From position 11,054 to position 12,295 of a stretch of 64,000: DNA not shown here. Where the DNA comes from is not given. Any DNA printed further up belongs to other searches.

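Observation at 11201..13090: Paralogous large secreted proteins with a TasA/camelysin-like signal region and a shared, uncharacterised ~300-aa C-terminal domain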

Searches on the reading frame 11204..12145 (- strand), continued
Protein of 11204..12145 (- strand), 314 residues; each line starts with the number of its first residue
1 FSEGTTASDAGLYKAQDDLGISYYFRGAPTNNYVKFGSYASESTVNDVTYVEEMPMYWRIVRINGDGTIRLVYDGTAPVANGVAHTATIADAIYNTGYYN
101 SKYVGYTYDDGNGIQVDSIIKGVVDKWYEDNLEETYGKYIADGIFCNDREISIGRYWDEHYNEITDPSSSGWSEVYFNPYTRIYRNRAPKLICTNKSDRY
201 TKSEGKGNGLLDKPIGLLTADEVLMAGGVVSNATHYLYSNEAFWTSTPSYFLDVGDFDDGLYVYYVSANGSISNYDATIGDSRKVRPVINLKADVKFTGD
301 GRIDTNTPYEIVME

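Call 89: find_encoding_contigs(protein=P0142, flank=10000, max_places=1)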
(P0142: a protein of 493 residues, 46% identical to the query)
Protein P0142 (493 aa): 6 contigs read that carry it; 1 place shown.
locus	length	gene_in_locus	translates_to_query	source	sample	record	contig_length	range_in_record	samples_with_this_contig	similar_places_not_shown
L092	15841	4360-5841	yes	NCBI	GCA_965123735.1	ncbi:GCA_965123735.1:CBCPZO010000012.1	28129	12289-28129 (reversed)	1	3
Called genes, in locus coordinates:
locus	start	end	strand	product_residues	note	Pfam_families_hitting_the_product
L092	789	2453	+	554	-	-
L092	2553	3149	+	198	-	-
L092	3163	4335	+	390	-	-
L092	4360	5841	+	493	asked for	PF07963:N_methyl (weak)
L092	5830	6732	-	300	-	-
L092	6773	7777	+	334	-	PF13180:PDZ_2, PF05362:Lon_C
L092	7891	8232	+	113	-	PF01245:Ribosomal_L19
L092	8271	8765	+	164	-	PF10502:Peptidase_S26, PF00717:Peptidase_S24 (weak)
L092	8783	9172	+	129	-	-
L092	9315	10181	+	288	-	PF04383:KilA-N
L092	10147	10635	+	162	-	PF18306:LDcluster4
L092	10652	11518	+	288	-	PF03193:RsgA_GTPase (faint), PF01926:MMR_HSR1, PF02421:FeoB_N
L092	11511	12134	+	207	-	PF01351:RNase_HII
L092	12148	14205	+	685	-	PF00884:Sulfatase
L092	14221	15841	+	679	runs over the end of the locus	PF01751:Toprim, PF01131:Topoisom_bac, PF01396:Zn_ribbon_Top1, PF02150:Zn_ribbon_RPB9 (faint), PF01396:Zn_ribbon_Top1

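Call 99: find_encoding_contigs(protein=P0121, flank=6000, max_places=4)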
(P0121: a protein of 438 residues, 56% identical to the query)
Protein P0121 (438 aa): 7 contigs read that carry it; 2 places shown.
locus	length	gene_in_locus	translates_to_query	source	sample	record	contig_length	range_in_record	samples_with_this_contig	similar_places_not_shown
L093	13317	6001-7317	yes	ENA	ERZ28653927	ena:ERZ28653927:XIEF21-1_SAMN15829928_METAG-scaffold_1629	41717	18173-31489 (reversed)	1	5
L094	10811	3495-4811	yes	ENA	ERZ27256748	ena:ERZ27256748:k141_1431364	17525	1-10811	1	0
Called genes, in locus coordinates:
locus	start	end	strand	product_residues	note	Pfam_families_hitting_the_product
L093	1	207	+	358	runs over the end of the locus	PF00535:Glycos_transf_2, PF07719:TPR_2 (faint)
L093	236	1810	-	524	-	PF04203:Sortase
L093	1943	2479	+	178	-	-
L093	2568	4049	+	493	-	PF01336:tRNA_anti-codon, PF00152:tRNA-synt_2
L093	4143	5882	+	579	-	PF03600:CitMHS (weak), PF03606:DcuC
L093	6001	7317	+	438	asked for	-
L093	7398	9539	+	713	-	PF02861:Clp_N, PF23569:NBD_SMAX1, PF00004:AAA, PF17871:AAA_lid_9, PF00158:Sigma54_activat (weak), PF00004:AAA, PF07724:AAA_2, PF07728:AAA_5, +12 more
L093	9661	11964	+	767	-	PF00005:ABC_tran, PF02463:SMC_N, PF13304:AAA_21 (faint), PF02687:FtsX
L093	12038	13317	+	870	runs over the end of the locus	PF00690:Cation_ATPase_N, PF00122:E1-E2_ATPase, PF00702:Hydrolase, PF13246:Cation_ATPase, PF08282:Hydrolase_3 (weak), PF00689:Cation_ATPase_C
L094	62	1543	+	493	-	PF01336:tRNA_anti-codon, PF00152:tRNA-synt_2, PF01409:tRNA-synt_2d (faint)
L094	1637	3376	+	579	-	PF03600:CitMHS (weak), PF03606:DcuC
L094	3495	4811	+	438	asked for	-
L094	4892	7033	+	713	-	PF02861:Clp_N, PF23569:NBD_SMAX1, PF00004:AAA, PF17871:AAA_lid_9, PF00158:Sigma54_activat (weak), PF00004:AAA, PF07724:AAA_2, PF07728:AAA_5, +12 more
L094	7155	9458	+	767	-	PF00005:ABC_tran, PF02463:SMC_N, PF13304:AAA_21 (faint), PF02687:FtsX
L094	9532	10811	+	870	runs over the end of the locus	PF00690:Cation_ATPase_N, PF00122:E1-E2_ATPase, PF00702:Hydrolase, PF13246:Cation_ATPase, PF08282:Hydrolase_3 (weak), PF00689:Cation_ATPase_C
